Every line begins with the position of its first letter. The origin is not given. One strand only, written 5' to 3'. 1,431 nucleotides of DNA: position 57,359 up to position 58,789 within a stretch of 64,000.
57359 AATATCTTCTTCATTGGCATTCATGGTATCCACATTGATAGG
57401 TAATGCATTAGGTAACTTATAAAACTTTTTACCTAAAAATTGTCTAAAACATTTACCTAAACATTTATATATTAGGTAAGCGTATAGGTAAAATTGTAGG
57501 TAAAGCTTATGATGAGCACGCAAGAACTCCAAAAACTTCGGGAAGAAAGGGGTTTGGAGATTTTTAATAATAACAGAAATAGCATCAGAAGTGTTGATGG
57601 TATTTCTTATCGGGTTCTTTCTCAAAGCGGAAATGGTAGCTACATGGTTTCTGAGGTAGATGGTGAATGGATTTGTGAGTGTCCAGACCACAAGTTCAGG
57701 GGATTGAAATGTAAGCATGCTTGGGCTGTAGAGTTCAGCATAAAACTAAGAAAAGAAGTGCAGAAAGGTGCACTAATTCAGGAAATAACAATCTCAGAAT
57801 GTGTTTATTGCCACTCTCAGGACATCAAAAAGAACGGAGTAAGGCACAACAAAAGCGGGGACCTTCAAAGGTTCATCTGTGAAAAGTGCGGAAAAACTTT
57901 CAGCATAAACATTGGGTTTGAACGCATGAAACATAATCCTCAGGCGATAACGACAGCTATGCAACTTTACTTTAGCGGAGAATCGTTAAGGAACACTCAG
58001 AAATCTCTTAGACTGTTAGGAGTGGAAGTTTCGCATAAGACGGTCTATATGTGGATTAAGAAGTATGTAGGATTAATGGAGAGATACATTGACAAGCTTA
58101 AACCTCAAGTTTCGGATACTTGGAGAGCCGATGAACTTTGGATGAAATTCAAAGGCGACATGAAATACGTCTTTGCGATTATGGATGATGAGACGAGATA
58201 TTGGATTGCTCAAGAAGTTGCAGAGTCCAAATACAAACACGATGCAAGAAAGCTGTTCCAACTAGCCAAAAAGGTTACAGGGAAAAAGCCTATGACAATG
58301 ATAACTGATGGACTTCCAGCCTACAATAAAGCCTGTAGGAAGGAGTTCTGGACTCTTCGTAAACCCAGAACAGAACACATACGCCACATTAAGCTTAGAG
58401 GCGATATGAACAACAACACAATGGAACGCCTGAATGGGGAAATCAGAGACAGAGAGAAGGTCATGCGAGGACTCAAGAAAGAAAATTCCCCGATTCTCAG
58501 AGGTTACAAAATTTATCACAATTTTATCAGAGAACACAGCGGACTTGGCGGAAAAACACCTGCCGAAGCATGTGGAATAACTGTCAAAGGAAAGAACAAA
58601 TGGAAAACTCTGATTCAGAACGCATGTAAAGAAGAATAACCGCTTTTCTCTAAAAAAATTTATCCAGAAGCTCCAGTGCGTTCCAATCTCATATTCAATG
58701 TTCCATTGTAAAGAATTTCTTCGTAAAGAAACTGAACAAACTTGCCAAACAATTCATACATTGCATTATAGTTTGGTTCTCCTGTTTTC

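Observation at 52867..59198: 6.3-kb cargo transposon-like element with perfect 62-bp terminal inverted repeats, GTTTTT target duplication, and a defence-gene payload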

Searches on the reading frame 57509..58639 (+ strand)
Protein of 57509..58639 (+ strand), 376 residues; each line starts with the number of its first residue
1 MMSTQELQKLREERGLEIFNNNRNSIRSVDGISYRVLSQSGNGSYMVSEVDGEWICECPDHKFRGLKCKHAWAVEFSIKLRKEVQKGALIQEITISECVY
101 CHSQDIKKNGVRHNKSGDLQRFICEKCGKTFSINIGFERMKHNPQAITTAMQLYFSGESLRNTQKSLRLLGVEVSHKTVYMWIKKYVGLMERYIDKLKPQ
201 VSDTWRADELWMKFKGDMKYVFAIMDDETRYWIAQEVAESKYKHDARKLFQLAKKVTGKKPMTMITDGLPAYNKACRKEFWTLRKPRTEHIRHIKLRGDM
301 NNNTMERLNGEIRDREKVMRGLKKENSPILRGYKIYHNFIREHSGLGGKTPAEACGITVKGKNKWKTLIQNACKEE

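Call 6: search_protein_families(library=pfam, proteins=[window:57509-58639:+], max_evalue=0.01)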
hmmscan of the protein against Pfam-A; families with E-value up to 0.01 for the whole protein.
window:57509-58639:+ (376 aa): 5 families
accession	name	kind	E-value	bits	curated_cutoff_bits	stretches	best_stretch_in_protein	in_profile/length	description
PF13610.12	DDE_Tnp_IS240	-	3e-15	57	27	1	203-342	2-138/139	DDE domain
PF00665.32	rve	-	0.00018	22.2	32.6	1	203-277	6-84/102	Integrase core domain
PF03050.20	DDE_Tnp_IS66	-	0.00039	20.4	23.1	1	160-281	23-147/284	Transposase IS66 family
PF04434.22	SWIM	-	0.00079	19.4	19.6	1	56-77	15-36/38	SWIM zinc finger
PF13683.12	rve_3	-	0.0085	16.3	26.5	0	293-351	7-67/67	Integrase core domain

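Call 8: find_encoding_contigs(protein=window:57509-58639:+, flank=10000, max_places=10)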
Protein window:57509-58639:+ (376 aa): no gene with exactly this product is on record in the collection.

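Call 9: search_protein_families(library=ncbifam, proteins=[window:57509-58639:+], max_evalue=0.01)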
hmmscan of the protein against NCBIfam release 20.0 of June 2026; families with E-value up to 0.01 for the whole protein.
window:57509-58639:+ (376 aa): 10 families
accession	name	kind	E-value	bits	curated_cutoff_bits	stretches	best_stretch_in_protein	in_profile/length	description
NF033587.1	transpos_IS6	equivalog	4.8e-35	121.1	125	1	137-341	1-202/202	IS6 family transposase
NF033558.1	transpos_IS1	equivalog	6e-18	65.5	100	1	98-292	1-183/199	IS1 family transposase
NF033577.2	transpos_IS481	equivalog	4.2e-11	42.9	224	1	216-354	145-283/284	IS481 family transposase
NF050000.1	IS1_IS1595_Zn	domain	3e-07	30.9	28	1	98-132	1-32/34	IS1/IS1595 family N-terminal zinc-binding domain-containing protein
NF048018.1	IS256_N_4Cys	domain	5.3e-07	30.1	27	1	97-131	1-31/31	transposase-like zinc-binding domain-containing protein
NF033543.2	transpos_IS256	equivalog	0.00014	21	150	0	141-280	57-206/338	IS256 family transposase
NF033516.0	transpos_IS3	equivalog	0.00037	19.9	160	1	191-353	207-367/369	IS3 family transposase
NF033588.1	transpos_ISC774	exception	0.00093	18.8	200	1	143-274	17-134/195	IS6 family transposase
NF033517.1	transpos_IS66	equivalog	0.0026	16.9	180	1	150-276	95-219/387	IS66 family transposase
NF033550.5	transpos_ISL3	equivalog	0.0037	16.4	180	1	120-280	48-198/370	ISL3 family transposase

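Call 11: find_homologous_proteins(query=window:57509-58639:+)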
Query window:57509-58639:+ (376 aa): 5605 proteins with E <= 0.001 among 6993 candidates; the best 120 are listed.
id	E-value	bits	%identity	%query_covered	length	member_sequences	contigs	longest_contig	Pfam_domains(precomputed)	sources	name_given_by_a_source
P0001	1.0e-231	786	89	99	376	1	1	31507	PF13610.13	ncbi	-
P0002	3.7e-224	761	87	99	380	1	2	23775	PF13610.13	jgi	-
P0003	1.7e-223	759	87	99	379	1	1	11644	PF13610.13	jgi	-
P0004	2.3e-222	756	86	99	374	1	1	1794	PF13610.13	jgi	-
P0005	3.4e-222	755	84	99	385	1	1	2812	PF13610.13,PF04434.23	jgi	jgi:putative transposase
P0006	1.3e-221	753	86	99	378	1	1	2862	PF13610.13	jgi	-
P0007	5.9e-221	751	86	99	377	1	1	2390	PF13610.13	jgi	-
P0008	1.2e-220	750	86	99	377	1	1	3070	PF13610.13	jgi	jgi:putative transposase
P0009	8.6e-220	747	85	99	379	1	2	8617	PF00665.33,PF13610.13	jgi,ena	-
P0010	9.4e-219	744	85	99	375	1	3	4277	PF13610.13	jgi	-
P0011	1.0e-216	737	83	99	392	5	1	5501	PF13610.13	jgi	-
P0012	1.8e-216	736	82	100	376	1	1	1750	PF13610.13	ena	-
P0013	3.2e-216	735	83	99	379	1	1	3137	PF13610.13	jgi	-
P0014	4.8e-216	735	83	99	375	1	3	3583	PF13610.13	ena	-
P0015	5.6e-215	731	82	99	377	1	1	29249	PF03050.21,PF13610.13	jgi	-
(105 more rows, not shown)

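Call 12: find_related_loci(query=window:57509-58639:+, collection=genome_contigs, flank=10000)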
Query window:57509-58639:+ (376 aa) in genome_contigs; peptide patterns used: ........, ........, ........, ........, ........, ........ (x = any residue, [..] = any of these).
44 stretches matched a pattern; 22 encode a relative of the query (tblastn E <= 1e-3); 22 distinct loci.
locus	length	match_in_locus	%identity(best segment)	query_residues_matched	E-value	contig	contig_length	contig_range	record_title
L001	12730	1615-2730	83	1-372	0e+0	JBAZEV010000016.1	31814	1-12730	MAG: Candidatus Bathyarchaeia archaeon isolate SO_2017_LW3_134 NODE_3407_length_31814_cov_1.189541_LW162_2017, whole gen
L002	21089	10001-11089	80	11-374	0e+0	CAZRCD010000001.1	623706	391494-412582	MAG TPA_asm: uncultured Candidatus Bathyarchaeia archaeon isolate binchicken_co262_240 genome assembly, contig: NODE_1_l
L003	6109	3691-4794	77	9-376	0e+0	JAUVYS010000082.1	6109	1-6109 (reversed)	MAG: Candidatus Bathyarchaeota archaeon isolate CSMAG_1248 CSMAG_1248_k141_1388850_length_6109_cov_10.0000, whole genome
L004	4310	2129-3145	79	36-374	0e+0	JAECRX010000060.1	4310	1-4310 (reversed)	MAG: Candidatus Sifarchaeum subterraneum isolate CR_Bin_142 k127_395819, whole genome shotgun sequence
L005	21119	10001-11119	72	1-375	0e+0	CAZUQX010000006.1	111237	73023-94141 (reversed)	MAG TPA_asm: uncultured Candidatus Bathyarchaeia archaeon isolate SRP323688_co1_42 genome assembly, contig: NODE_350_len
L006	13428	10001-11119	70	1-374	0e+0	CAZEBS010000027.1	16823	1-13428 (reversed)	MAG TPA_asm: uncultured Candidatus Bathyarchaeia archaeon isolate SRP323688_co1_125 genome assembly, contig: NODE_5501_l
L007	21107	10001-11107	71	2-372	0e+0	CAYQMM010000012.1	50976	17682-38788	MAG TPA_asm: uncultured Candidatus Bathyarchaeia archaeon isolate binchicken_co178_122 genome assembly, contig: NODE_114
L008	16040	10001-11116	70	2-374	2e-180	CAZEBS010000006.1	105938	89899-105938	MAG TPA_asm: uncultured Candidatus Bathyarchaeia archaeon isolate SRP323688_co1_125 genome assembly, contig: NODE_381_le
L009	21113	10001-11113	68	2-374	1e-177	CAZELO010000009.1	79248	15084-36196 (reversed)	MAG TPA_asm: uncultured Candidatus Bathyarchaeia archaeon isolate SRP323688_co1_251 genome assembly, contig: NODE_631_le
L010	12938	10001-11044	66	26-372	6e-161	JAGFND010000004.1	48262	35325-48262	MAG: Candidatus Methanoperedens sp. isolate Fe_173 PPOFJMJL_4, whole genome shotgun sequence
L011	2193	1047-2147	63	2-375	5e-169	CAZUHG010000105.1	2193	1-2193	MAG TPA_asm: uncultured Candidatus Bathyarchaeia archaeon isolate binchicken_co43_171 genome assembly, contig: NODE_8044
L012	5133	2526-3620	61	11-376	2e-159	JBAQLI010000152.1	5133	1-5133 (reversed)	MAG: Candidatus Methanoperedens sp. isolate MFD12032_ilm_asm_bin13 k127_11271, whole genome shotgun sequence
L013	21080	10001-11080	61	11-372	2e-155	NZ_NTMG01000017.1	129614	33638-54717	Candidatus Methanoperedens sp. BLZ2 CMPBLZ2contig_218, whole genome shotgun sequence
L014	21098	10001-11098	61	2-374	4e-154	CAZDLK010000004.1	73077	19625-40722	MAG TPA_asm: uncultured Candidatus Bathyarchaeia archaeon isolate binchicken_co27_437 genome assembly, contig: NODE_577_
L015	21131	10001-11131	58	1-376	2e-150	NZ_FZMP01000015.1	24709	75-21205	Candidatus Methanoperedens nitroreducens isolate Mnv1, whole genome shotgun sequence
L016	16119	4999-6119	88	1-374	0e+0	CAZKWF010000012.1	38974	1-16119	MAG TPA_asm: uncultured Candidatus Bathyarchaeia archaeon isolate binchicken_co294_181 genome assembly, contig: NODE_148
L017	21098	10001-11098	60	2-374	3e-146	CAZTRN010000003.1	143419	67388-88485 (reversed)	MAG TPA_asm: uncultured Candidatus Bathyarchaeia archaeon isolate binchicken_co43_383 genome assembly, contig: NODE_65_l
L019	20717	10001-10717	64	137-374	2e-105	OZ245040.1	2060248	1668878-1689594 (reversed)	MAG: Nitrosopumilus sp. isolate aa22790b-0d10-49fa-8547-5ba004503ecc genome assembly, chromosome: 1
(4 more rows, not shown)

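Call 31: search_protein_families(library=pfam, proteins=[L001:112-1365:-, L001:2889-3275:+, L001:3296-3616:-, L001:3903-4286:-, L001:4304-4651:-, L001:4652-4936:-, L002:6602-7531:-, L002:7515-9491:-, L002:11103-11408:-, L002:11626-11973:-], max_evalue=0.001)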
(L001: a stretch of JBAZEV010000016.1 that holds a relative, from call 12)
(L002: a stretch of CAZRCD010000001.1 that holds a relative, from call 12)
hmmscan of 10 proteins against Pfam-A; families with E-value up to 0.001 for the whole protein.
L001:112-1365:- (417 aa): 4 families
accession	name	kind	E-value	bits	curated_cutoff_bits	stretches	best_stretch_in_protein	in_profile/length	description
PF03235.19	GmrSD_N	-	1.6e-20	74.5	33.2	1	19-159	6-198/199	GmrSD restriction endonuclease, N-terminal domain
PF01844.29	HNH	-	1.1e-09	38.8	21.4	1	372-417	1-47/47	HNH endonuclease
PF14279.12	HNH_5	-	4.4e-08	33.4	27.5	1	372-416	1-45/56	HNH endonuclease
PF13395.12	HNH_4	-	4.5e-06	27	22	1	372-417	1-51/54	HNH endonuclease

L001:2889-3275:+ (128 aa): 0 families

L001:3296-3616:- (106 aa): 3 families
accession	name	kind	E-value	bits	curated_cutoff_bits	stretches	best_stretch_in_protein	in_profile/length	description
PF12840.13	HTH_20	-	7e-10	39.2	27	1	20-69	2-50/51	Helix-turn-helix domain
PF01022.26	HTH_5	-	1.5e-06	28.4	22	1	22-69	2-47/47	Bacterial regulatory protein, arsR family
PF25212.1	HVO_A0114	-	6.7e-05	23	27.6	1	13-69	13-68/84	HVO_A0114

L001:3903-4286:- (127 aa): 0 families

L001:4304-4651:- (115 aa): 0 families

L001:4652-4936:- (94 aa): 0 families

L002:6602-7531:- (309 aa): 1 family
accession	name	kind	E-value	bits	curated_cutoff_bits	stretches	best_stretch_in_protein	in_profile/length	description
PF01420.25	Methylase_S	-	1.1e-10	42.4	22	2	2-121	7-135/168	Type I restriction modification DNA specificity domain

L002:7515-9491:- (658 aa): 2 families
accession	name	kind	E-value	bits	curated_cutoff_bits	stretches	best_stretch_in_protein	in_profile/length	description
PF02384.22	N6_Mtase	-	8.2e-36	124.3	20.4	1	306-598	3-281/311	N-6 DNA Methylase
PF07669.17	Eco57I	-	0.00069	20.2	25.3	0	385-519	2-167/171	Eco57I restriction-modification methylase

L002:11103-11408:- (101 aa): 0 families

L002:11626-11973:- (115 aa): 0 families

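Call 32: search_protein_families(library=pfam, proteins=[L005:9190-9735:+, L006:7866-8105:-, L006:8110-8826:-, L006:8813-9658:-, L006:11213-11755:+, L006:11677-12693:+, L008:9326-9766:-, L008:11308-11823:+, L008:12144-12557:-, L009:8884-9741:+], max_evalue=0.001)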
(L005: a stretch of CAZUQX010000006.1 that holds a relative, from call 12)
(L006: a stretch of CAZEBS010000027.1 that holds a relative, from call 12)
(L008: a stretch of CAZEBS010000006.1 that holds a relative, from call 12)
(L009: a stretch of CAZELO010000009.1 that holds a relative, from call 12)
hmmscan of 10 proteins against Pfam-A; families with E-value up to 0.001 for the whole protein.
L005:9190-9735:+ (181 aa): 0 families

L006:7866-8105:- (79 aa): 0 families

L006:8110-8826:- (238 aa): 0 families

L006:8813-9658:- (281 aa): 2 families
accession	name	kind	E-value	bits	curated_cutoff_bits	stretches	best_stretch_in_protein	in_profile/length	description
PF02195.25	ParB_N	-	3.2e-23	82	26.3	1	3-93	2-95/95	ParB N-terminal domain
PF17762.8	HTH_ParB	-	8.8e-05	23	22.6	1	96-148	2-55/102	ParB HTH domain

L006:11213-11755:+ (180 aa): 1 family
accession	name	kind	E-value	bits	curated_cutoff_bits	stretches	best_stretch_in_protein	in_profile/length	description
PF00156.33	Pribosyltran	-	6.4e-06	26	26.3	1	56-173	20-123/158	Phosphoribosyl transferase domain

L006:11677-12693:+ (338 aa): 2 families
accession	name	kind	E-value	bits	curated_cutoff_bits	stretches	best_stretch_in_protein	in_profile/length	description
PF02481.21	DNA_processg_A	-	3.4e-58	196.8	29.6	1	110-310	4-206/212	DNA recombination-mediator protein A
PF18306.6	LDcluster4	-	3.3e-06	27.2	26.3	1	149-207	2-61/151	SLOG cluster4 family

L008:9326-9766:- (146 aa): 0 families

L008:11308-11823:+ (171 aa): 1 family
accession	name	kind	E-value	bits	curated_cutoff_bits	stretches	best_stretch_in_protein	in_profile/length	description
PF01936.24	NYN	-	1e-29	104.4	24.2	1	8-163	1-145/145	NYN domain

L008:12144-12557:- (137 aa): 0 families

L009:8884-9741:+ (285 aa): 1 family
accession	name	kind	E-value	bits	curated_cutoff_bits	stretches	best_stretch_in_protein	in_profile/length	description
PF00227.31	Proteasome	-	1.1e-12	48.5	22.4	1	30-206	7-181/189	Proteasome subunit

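Call 33: search_protein_families(library=pfam, proteins=[L009:11119-11412:-, L009:11400-11732:-, L013:6571-7578:-, L013:7575-9395:-, L013:11090-11380:-, L015:6809-7744:-, L015:7772-8170:-, L015:8112-9692:-, L015:11148-11375:-, L016:1088-2506:-], max_evalue=0.001)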
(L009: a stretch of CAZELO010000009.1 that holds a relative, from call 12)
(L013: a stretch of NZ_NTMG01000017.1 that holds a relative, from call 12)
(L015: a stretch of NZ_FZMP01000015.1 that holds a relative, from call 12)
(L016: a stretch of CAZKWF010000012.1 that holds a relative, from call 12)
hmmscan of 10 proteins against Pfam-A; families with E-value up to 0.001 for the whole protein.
L009:11119-11412:- (97 aa): 1 family
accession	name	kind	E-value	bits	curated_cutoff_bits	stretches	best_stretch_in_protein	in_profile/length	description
PF10049.14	DUF2283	-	0.00092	19.8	23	0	26-73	2-48/49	Protein of unknown function (DUF2283)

L009:11400-11732:- (110 aa): 0 families

L013:6571-7578:- (335 aa): 1 family
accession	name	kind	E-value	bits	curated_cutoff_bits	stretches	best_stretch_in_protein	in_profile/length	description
PF01420.25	Methylase_S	-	9.5e-35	120.7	22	2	181-327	2-154/168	Type I restriction modification DNA specificity domain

L013:7575-9395:- (606 aa): 1 family
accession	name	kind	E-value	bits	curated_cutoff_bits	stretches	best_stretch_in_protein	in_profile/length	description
PF02384.22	N6_Mtase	-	6.4e-25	88.6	20.4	1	286-598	3-303/311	N-6 DNA Methylase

L013:11090-11380:- (96 aa): 0 families

L015:6809-7744:- (311 aa): 1 family
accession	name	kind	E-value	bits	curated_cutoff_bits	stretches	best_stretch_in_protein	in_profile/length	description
PF01420.25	Methylase_S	-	2.9e-32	112.6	22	1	123-283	3-152/168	Type I restriction modification DNA specificity domain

L015:7772-8170:- (132 aa): 0 families

L015:8112-9692:- (526 aa): 5 families
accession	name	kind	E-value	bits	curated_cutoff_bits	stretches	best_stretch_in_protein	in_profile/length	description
PF02384.22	N6_Mtase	-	1.5e-55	189.2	20.4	1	288-516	2-239/311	N-6 DNA Methylase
PF01170.24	UPF0020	-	3.4e-10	40.4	22.3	1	321-425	18-135/197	RMKL-like, methyltransferase domain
PF07669.17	Eco57I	-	1.1e-07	32.6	25.3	1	407-495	70-171/171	Eco57I restriction-modification methylase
PF04313.20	HSDR_N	-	1.6e-06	28.6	25.1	1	57-104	121-164/198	Type I restriction enzyme R protein N terminus (HSDR_N)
PF11599.14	AviRa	-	0.00057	19.9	25.7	0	378-450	129-199/232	RRNA methyltransferase AviRa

L015:11148-11375:- (75 aa): 0 families

L016:1088-2506:- (472 aa): 1 family
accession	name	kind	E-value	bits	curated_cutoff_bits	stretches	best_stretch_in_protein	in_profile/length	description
PF13391.12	HNH_2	-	6.5e-06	26.3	21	1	354-404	1-65/66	HNH endonuclease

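Call 34: search_protein_families(library=pfam, proteins=[L016:2545-3690:-, L016:3662-4582:-, L016:6123-6449:-, L016:6450-7115:-, L017:9092-9709:-, L017:11068-11970:+, L017:11924-12133:-, L019:10958-11443:+, L019:11506-12348:+, L019:12370-13179:+], max_evalue=0.001)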
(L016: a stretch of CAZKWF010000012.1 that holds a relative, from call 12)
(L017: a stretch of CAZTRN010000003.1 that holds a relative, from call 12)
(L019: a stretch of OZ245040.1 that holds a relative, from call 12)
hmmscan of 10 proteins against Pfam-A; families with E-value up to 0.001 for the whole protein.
L016:2545-3690:- (381 aa): 2 families
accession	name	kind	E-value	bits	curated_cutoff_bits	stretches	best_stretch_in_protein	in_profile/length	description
PF01555.25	N6_N4_Mtase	-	1.4e-20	74.7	26.7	1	16-71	159-213/221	DNA methylase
PF01170.24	UPF0020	-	7.6e-06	26.2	22.3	1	41-66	30-55/197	RMKL-like, methyltransferase domain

L016:3662-4582:- (306 aa): 1 family
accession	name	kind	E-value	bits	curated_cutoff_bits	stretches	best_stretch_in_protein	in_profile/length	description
PF01555.25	N6_N4_Mtase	-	7.1e-25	88.7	26.7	2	17-108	135-219/221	DNA methylase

L016:6123-6449:- (108 aa): 1 family
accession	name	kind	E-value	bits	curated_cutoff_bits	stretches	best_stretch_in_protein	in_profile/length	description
PF05016.21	ParE_toxin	-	1.3e-05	26.2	23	1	6-68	3-72/89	ParE toxin of type II toxin-antitoxin system, parDE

L016:6450-7115:- (221 aa): 1 family
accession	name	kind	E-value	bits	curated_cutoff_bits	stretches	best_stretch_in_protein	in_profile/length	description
PF13274.11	SocA_Panacea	-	0.00089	20.6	25.7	0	38-149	2-110/113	Antitoxin SocA-like, Panacea domain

L017:9092-9709:- (205 aa): 0 families

L017:11068-11970:+ (300 aa): 0 families

L017:11924-12133:- (69 aa): 0 families

L019:10958-11443:+ (161 aa): 0 families

L019:11506-12348:+ (280 aa): 2 families
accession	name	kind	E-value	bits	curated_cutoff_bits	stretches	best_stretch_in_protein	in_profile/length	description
PF12762.13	DDE_Tnp_IS1595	-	3.5e-35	121.7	27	1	123-260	2-153/153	ISXO2-like transposase domain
PF12760.12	Zn_ribbon_IS1595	-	0.00014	22.2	25.4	1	29-54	20-45/46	Transposase zinc-ribbon domain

L019:12370-13179:+ (269 aa): 0 families

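Call 35: search_protein_families(library=padloc, proteins=[L006:11213-11755:+, L006:11677-12693:+, L008:11308-11823:+, L016:1088-2506:-], max_evalue=0.001)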
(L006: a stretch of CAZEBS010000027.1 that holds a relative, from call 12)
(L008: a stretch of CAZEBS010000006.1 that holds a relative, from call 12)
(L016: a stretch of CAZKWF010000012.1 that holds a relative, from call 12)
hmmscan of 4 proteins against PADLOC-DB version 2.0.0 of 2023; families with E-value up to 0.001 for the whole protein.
L006:11213-11755:+ (180 aa): 4 families
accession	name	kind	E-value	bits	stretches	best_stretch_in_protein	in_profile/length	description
PDLC03928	PsyrT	-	4e-16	56.5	1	42-174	547-682/689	-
PDLC03962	ShosT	-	1.4e-09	36.2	1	55-176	79-211/237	-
PDLC02934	PRTase_III-A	-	0.00014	19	1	45-165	53-151/393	-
PDLC02931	PRTase_III-A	-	0.00019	19.2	1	44-167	59-168/267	-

L006:11677-12693:+ (338 aa): 3 families
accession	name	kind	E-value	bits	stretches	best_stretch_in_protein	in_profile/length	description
PDLC03961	ShosA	-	7.8e-64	213.8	1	36-328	10-296/303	-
PDLC03927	PsyrA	-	2.2e-34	117.2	1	66-295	48-277/398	-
PDLC02997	ShosA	-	4.7e-27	93.1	1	119-318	101-299/327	-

L008:11308-11823:+ (171 aa): 2 families
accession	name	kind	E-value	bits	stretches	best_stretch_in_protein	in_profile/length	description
PDLC01154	NYN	-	4.3e-17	60.4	1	10-169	149-302/310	"LabA-like protein, NYN family nuclease"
PDLC04163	HEC-09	-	1.2e-13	49.2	1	89-160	99-172/203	-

L016:1088-2506:- (472 aa): 2 families
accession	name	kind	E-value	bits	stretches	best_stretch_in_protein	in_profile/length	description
PDLC04132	HNH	-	1.8e-24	84.4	1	319-455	134-269/286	-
PDLC03546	HNH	-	3.7e-16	57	1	331-454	151-273/282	Type II restriction enzyme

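Call 36: search_protein_families(library=phrogs, proteins=[window:57509-58639:+], max_evalue=0.001)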
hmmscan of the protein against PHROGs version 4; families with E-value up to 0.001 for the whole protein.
window:57509-58639:+ (376 aa): 3 families
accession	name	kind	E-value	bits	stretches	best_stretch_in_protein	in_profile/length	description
phrog_157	-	integration and excision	9.1e-06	25.9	1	161-368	270-497/580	transposase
phrog_1191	-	integration and excision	2.6e-05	25.2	1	97-168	7-74/90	transposase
phrog_26158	-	unknown function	0.00051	21.2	0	151-192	18-60/74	-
